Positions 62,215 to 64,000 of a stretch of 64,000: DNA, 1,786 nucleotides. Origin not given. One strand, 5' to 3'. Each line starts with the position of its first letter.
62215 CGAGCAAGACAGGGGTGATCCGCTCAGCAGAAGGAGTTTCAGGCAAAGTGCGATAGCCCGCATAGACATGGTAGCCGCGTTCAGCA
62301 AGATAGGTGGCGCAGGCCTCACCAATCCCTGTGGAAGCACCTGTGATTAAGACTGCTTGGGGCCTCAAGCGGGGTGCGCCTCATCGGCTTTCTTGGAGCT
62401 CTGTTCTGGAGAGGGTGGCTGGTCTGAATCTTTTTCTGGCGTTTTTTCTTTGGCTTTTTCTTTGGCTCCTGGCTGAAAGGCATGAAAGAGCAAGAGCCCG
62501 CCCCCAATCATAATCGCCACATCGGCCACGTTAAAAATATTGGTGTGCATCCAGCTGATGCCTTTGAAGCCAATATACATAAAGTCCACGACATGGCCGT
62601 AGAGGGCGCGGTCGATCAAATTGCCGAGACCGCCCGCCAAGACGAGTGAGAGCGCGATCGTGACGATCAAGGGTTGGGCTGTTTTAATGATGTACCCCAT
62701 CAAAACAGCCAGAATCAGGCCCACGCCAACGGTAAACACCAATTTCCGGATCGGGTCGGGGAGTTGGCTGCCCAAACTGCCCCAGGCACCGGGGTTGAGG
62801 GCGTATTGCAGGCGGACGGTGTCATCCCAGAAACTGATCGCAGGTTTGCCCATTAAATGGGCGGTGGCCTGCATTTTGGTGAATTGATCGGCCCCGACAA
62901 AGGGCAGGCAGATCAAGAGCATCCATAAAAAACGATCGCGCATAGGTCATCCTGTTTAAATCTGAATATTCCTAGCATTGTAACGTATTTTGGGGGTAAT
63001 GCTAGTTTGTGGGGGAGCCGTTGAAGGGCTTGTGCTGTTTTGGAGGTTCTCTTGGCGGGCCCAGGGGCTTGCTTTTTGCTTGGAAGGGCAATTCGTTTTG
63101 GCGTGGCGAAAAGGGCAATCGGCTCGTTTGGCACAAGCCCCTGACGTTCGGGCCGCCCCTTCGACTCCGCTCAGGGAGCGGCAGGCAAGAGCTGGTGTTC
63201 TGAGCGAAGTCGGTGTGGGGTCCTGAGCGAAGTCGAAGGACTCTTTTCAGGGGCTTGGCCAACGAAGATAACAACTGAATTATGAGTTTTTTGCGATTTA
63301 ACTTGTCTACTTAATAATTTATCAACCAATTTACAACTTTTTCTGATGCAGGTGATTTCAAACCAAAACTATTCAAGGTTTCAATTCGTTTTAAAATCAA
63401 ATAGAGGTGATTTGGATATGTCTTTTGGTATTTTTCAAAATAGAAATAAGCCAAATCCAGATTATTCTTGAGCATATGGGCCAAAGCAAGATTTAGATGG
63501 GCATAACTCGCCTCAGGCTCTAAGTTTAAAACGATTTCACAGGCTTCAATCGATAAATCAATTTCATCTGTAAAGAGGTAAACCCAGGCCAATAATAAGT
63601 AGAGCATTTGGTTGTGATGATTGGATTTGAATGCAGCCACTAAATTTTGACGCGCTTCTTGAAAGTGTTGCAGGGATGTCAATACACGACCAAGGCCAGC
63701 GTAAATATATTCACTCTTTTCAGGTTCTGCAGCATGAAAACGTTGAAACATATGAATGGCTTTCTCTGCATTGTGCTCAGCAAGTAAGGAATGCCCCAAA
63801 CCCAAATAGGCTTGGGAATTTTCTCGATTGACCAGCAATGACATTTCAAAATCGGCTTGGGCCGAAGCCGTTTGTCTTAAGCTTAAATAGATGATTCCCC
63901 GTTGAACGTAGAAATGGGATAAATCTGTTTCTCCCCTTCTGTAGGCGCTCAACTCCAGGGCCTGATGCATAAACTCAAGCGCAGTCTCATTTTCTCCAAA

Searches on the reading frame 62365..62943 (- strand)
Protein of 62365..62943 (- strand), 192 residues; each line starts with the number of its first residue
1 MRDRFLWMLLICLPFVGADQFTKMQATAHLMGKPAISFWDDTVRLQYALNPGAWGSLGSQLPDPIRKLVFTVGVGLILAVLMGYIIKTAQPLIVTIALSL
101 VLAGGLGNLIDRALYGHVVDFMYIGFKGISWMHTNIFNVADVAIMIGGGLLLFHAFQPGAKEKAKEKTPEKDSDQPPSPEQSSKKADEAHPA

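Call 71: find_homologous_proteins(query=window:62365-62943:-, max_evalue=1e-40)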
Query window:62365-62943:- (192 aa): 28 proteins with E <= 1e-40 among 1575 candidates.
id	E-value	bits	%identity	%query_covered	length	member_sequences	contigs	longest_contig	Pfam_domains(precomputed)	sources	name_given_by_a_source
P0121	6.1e-121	419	97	100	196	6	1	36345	PF01252.24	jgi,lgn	-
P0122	4.9e-109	380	88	100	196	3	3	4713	PF01252.24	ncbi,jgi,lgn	jgi:signal peptidase II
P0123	1.6e-106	372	90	100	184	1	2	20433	PF01252.24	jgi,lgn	-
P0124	4.7e-101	354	85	99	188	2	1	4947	PF01252.24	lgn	-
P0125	9.1e-95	334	80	99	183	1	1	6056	PF01252.24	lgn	-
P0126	1.5e-77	278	75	90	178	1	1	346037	PF01252.24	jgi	jgi:signal peptidase II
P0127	7.7e-69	249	65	93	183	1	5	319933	PF01252.24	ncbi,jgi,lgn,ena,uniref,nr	ncbi:signal peptidase II [bacterium (Candidatus Blackallbacteria) CG17_big_fil_post_rev_8_21_14_2_50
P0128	9.7e-67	242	66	88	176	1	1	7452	PF01252.24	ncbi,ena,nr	ncbi:MAG: signal peptidase II [Candidatus Melainabacteria bacterium HGW-Melainabacteria-1]|nr:MAG: s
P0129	4.7e-66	240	64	89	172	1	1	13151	PF01252.24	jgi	-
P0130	4.8e-64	234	62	89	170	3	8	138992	PF01252.24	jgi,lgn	jgi:signal peptidase II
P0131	1.6e-63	232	60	93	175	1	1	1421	PF01252.24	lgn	-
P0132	1.7e-63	232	64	85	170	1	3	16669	PF01252.24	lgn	-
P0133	1.7e-63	232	63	88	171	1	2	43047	PF01252.24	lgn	-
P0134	6.6e-62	227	63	91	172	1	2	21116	PF01252.24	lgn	-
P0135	2.5e-61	225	68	79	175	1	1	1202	PF01252.24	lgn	-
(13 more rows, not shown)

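Call 72: find_encoding_contigs(protein=P0121, flank=10000, max_places=4)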
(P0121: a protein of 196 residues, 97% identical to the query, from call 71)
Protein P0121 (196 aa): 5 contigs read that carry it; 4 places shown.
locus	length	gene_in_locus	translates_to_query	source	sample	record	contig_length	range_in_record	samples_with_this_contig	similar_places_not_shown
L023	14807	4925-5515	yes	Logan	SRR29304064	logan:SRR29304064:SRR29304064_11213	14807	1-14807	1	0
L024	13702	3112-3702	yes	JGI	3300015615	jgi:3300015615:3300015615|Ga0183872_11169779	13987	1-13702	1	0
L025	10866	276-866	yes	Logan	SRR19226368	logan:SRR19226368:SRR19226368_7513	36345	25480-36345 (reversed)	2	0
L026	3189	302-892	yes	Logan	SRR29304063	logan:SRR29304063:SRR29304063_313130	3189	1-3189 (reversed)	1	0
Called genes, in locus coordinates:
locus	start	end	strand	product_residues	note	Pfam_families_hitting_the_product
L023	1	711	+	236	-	?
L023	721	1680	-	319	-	-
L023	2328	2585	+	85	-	-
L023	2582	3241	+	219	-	-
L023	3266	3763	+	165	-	PF14412:AHH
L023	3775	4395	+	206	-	PF07791:Imm11 (weak)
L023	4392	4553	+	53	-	-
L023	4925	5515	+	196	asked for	PF01252:Peptidase_A8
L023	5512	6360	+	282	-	PF00106:adh_short, PF13561:adh_short_C2, PF08643:DUF1776 (weak)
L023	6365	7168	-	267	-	PF05175:MTS (faint), PF13489:Methyltransf_23 (weak), PF01209:Ubie_methyltran (faint), PF08241:Methyltransf_11, PF08242:Methyltransf_12, PF13649:Methyltransf_25, PF13847:Methyltransf_31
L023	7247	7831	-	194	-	-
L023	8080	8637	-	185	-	PF01022:HTH_5, PF12840:HTH_20, PF09860:DUF2087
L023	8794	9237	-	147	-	PF00072:Response_reg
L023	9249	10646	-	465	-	PF11850:DUF3370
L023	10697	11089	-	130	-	-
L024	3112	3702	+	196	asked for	PF01252:Peptidase_A8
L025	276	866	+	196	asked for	PF01252:Peptidase_A8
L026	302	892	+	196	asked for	PF01252:Peptidase_A8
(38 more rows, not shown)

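Call 73: find_encoding_contigs(protein=P0123, flank=10000, max_places=4)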
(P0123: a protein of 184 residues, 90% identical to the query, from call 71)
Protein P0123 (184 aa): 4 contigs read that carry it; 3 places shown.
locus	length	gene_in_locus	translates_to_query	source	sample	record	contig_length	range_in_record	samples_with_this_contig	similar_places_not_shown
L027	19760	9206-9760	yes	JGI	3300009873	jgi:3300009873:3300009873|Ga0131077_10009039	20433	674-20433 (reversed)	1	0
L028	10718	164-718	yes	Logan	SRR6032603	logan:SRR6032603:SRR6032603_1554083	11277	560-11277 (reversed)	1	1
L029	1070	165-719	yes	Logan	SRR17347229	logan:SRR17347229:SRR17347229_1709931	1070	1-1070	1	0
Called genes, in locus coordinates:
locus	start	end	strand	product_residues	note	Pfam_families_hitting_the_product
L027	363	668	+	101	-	-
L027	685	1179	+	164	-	PF07508:Recombinase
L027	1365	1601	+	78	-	-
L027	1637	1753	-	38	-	-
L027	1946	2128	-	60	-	-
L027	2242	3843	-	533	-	-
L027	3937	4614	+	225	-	PF00092:VWA, PF13519:VWA_2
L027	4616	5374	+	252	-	PF13672:PP2C_2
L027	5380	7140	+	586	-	PF00069:Pkinase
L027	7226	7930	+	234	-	-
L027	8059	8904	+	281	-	-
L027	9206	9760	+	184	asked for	PF01252:Peptidase_A8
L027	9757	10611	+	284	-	PF00106:adh_short, PF13561:adh_short_C2, PF08643:DUF1776 (weak)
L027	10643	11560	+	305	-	PF02668:TauD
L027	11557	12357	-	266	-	PF05175:MTS (faint), PF13489:Methyltransf_23 (weak), PF01209:Ubie_methyltran (weak), PF08241:Methyltransf_11, PF08242:Methyltransf_12, PF13649:Methyltransf_25, PF13847:Methyltransf_31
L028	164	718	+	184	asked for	PF01252:Peptidase_A8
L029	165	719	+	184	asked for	PF01252:Peptidase_A8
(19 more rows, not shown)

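Call 74: find_encoding_contigs(protein=P0127, flank=10000, max_places=2)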
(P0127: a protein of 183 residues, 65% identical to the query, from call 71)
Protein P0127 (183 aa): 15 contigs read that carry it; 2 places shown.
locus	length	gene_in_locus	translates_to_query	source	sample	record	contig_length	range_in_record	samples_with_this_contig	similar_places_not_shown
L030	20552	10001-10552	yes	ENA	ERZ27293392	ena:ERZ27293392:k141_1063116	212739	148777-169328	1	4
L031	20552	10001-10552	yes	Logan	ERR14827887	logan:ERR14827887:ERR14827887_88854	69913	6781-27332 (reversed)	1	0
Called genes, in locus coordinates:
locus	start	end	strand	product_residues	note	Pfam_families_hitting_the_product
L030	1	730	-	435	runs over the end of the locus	PF01595:CNNM, PF00571:CBS (weak), PF03471:CorC_HlyC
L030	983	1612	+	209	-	-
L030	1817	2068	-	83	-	PF00137:ATP-synt_C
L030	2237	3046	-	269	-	PF08668:HDOD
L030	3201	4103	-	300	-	PF07837:FTCD_N, PF02971:FTCD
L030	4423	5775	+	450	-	PF03415:Peptidase_C11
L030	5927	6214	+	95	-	PF03319:EutN_CcmL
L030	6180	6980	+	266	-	PF11967:RecO_N, PF02565:RecO_C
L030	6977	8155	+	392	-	PF00089:Trypsin, PF13365:Trypsin_2, PF13180:PDZ_2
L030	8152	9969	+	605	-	PF02518:HATPase_c (weak), PF13589:HATPase_c_3, PF01119:DNA_mis_repair, PF08676:MutL_C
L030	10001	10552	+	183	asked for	PF01252:Peptidase_A8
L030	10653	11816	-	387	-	PF13439:Glyco_transf_4, PF20706:GT4-conflict, PF00534:Glycos_transf_1, PF13692:Glyco_trans_1_4, PF13524:Glyco_trans_1_2 (weak)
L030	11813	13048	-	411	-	PF05157:MshEN (weak), PF23023:Anti-Pycsar_Apyc1, PF00753:Lactamase_B, PF12706:Lactamase_B_2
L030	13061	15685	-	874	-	PF00675:Peptidase_M16, PF05193:Peptidase_M16_C, PF00675:Peptidase_M16, PF05193:Peptidase_M16_C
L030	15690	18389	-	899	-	PF00675:Peptidase_M16, PF05193:Peptidase_M16_C, PF00675:Peptidase_M16, PF05193:Peptidase_M16_C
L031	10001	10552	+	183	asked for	PF01252:Peptidase_A8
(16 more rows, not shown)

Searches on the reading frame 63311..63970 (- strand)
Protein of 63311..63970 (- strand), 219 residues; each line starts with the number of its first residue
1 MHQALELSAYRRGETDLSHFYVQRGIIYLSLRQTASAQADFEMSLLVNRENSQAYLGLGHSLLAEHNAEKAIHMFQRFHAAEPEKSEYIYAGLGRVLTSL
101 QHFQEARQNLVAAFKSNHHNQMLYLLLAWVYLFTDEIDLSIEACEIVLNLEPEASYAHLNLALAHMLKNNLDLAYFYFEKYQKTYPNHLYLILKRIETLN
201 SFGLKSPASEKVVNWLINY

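Call 13: find_encoding_contigs(protein=window:63311-63970:-, flank=10000, max_places=6)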
Protein window:63311-63970:- (219 aa): no gene with exactly this product is on record in the collection.

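Call 25: search_protein_families(library=pfam, proteins=[window:63311-63970:-], max_evalue=0.01)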
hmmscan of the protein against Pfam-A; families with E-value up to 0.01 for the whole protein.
window:63311-63970:- (219 aa): 13 families
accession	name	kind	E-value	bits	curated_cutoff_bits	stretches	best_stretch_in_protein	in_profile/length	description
PF00515.34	TPR_1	-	4.9e-13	48.7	27.8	1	156-188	2-34/34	Tetratricopeptide repeat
PF07719.23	TPR_2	-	8.7e-13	47.8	27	1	156-188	2-34/34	Tetratricopeptide repeat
PF13181.12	TPR_8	-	6.1e-12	45.1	25.7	0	157-188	3-34/34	Tetratricopeptide repeat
PF13432.12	TPR_16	-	8.7e-11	42.5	32.7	1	125-187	1-63/65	Tetratricopeptide repeat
PF14559.12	TPR_19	-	5e-08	33.6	25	0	30-88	3-61/68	Tetratricopeptide repeat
PF23914.1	TPR_CcmH_CycH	-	1.8e-07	31.6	42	1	47-154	45-154/158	Cytochrome c-type biogenesis protein H TPR domain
PF13428.12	TPR_14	-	8.7e-07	29.5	23.5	0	53-88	2-37/44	Tetratricopeptide repeat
PF13174.12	TPR_6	-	1e-06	29.4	26.3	0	156-188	1-33/33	Tetratricopeptide repeat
PF13371.12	TPR_9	-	4.7e-06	27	35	0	22-54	33-65/73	Tetratricopeptide repeat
PF25063.1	ARM_TT21_C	-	7.5e-06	26.4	35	1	50-154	93-197/209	Tetratricopeptide repeat protein 21 C-terminal ARM domain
PF12895.13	ANAPC3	-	2.3e-05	25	27.2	2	65-131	2-66/82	Anaphase-promoting complex, cyclosome, subunit 3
PF13431.12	TPR_17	-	2.8e-05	24.5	24.4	0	43-72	4-33/34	Tetratricopeptide repeat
PF13424.12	TPR_12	-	0.00043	20.9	30.1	0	89-141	12-65/77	Tetratricopeptide repeat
